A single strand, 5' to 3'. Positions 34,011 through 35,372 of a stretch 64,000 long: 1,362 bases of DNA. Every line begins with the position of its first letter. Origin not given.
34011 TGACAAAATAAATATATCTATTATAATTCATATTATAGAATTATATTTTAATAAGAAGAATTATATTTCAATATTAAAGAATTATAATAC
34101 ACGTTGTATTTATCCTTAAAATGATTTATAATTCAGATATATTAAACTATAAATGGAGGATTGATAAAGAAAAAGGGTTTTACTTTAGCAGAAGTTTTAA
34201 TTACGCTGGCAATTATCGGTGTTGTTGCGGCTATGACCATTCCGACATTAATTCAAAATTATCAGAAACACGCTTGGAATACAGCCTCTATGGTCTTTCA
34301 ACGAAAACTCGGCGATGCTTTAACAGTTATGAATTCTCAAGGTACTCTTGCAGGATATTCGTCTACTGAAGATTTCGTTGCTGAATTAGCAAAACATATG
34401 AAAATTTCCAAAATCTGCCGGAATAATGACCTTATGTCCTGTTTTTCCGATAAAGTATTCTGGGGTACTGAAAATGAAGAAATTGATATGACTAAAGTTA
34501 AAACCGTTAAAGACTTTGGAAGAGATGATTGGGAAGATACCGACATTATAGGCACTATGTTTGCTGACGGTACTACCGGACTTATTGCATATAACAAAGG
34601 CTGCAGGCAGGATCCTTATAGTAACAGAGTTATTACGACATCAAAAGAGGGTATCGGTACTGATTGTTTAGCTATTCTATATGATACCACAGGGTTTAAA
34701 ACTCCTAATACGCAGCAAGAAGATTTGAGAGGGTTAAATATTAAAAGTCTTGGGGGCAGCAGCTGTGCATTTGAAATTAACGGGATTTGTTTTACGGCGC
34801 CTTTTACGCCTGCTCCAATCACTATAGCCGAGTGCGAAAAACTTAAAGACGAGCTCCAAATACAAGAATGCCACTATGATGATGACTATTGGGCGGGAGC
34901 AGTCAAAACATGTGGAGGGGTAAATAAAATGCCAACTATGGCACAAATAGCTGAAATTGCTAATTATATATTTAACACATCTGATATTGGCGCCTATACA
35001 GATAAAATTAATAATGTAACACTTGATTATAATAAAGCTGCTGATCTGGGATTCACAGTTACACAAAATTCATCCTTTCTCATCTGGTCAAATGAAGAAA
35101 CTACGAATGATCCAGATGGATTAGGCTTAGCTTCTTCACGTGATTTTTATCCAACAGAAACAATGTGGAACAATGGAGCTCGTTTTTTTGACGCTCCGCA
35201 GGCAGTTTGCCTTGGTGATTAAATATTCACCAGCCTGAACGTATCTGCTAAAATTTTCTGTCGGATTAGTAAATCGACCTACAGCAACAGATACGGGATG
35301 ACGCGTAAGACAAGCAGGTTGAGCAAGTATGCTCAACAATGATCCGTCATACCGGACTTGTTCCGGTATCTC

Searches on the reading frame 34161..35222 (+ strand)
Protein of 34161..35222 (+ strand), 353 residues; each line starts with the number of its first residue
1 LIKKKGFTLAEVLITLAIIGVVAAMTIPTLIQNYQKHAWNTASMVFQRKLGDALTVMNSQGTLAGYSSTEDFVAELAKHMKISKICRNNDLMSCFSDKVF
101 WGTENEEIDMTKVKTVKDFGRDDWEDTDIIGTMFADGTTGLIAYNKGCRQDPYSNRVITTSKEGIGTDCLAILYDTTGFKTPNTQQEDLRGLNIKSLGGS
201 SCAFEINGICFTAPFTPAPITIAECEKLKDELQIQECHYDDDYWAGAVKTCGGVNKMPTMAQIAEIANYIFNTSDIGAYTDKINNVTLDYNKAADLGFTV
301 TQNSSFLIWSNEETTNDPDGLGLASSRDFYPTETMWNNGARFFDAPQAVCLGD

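Call 45: search_protein_families(library=pfam, proteins=[window:34161-35222:+], max_evalue=0.01)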
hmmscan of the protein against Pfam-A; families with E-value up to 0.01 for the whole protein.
window:34161-35222:+ (353 aa): 1 family
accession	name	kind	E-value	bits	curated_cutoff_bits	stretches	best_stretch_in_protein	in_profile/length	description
PF07963.17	N_methyl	-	3.2e-07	30.1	21.2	1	3-26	3-26/27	Prokaryotic N-terminal methylation motif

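Call 46: search_protein_families(library=ncbifam, proteins=[window:34161-35222:+], max_evalue=0.01)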
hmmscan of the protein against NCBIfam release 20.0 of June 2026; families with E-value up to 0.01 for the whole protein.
window:34161-35222:+ (353 aa): 9 families
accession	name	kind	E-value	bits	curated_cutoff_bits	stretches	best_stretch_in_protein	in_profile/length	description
TIGR02532.1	IV_pilin_GFxxxE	domain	2.6e-07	30.2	16.3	1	4-26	1-23/24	prepilin-type N-terminal cleavage/methylation domain-containing protein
NF041013.1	T4P_ComGE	equivalog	7.6e-07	29.2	49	1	3-62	2-61/83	competence type IV pilus minor pilin ComGE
TIGR01710.1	typeII_sec_gspG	equivalog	4.3e-06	26.8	88.85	1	5-77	1-70/134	type II secretion system major pseudopilin GspG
NF007862.0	PRK10574.1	equivalog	1.1e-05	25.5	138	1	1-39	1-38/145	prepilin peptidase-dependent pilin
NF041775.1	typeIV_PilA_Myxo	equivalog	5.6e-05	23.2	400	1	4-33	10-39/214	type IV pilin protein PilA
TIGR01708.2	typeII_sec_gspH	equivalog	8.9e-05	22.5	80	1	5-65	2-62/169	type II secretion system minor pseudopilin GspH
NF040999.1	pilin_ComGC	equivalog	0.00016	21.8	75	1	4-36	1-33/84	competence type IV pilus major pilin ComGC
NF007848.0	PRK10557.1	equivalog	0.0039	16.5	120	1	2-67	8-73/192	prepilin peptidase-dependent protein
TIGR01707.1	gspI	equivalog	0.0074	16.8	44.35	0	6-34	1-29/101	type II secretion system minor pseudopilin GspI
